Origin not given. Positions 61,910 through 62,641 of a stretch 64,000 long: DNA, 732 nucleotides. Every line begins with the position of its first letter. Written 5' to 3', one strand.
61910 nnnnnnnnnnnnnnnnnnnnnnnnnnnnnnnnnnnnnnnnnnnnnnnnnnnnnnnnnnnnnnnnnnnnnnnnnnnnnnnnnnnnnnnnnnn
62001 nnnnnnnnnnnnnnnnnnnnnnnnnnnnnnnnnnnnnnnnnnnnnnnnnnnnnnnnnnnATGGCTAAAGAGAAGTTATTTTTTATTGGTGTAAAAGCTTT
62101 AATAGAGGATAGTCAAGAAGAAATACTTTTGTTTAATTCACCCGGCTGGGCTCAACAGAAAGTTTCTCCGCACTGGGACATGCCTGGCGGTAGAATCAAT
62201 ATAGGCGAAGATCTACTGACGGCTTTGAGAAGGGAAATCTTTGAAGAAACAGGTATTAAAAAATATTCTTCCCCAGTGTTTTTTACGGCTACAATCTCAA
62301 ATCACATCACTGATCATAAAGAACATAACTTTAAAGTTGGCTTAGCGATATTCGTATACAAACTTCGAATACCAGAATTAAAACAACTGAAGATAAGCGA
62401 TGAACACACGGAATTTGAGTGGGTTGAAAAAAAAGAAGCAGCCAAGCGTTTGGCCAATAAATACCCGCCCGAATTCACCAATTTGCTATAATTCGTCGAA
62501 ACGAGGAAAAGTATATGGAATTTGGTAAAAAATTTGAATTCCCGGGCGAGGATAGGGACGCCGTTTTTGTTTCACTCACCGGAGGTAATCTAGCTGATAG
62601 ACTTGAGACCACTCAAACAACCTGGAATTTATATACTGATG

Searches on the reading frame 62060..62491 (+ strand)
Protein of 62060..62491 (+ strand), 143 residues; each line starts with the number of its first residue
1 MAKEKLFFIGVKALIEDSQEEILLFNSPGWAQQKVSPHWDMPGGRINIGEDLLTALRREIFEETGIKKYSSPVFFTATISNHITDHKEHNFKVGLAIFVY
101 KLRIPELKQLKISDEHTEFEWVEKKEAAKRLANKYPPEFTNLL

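Call 7: search_protein_families(library=pfam, proteins=[window:62060-62491:+], max_evalue=0.01)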
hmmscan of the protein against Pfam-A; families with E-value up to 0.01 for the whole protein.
window:62060-62491:+ (143 aa): 2 families
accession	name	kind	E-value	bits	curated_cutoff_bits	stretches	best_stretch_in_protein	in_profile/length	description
PF00293.34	NUDIX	-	1.6e-16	60.9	21.1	1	9-135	4-126/134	NUDIX domain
PF22327.2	Nudt16-like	-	0.0062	16.9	27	1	41-113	37-106/161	U8 snoRNA-decapping enzyme-like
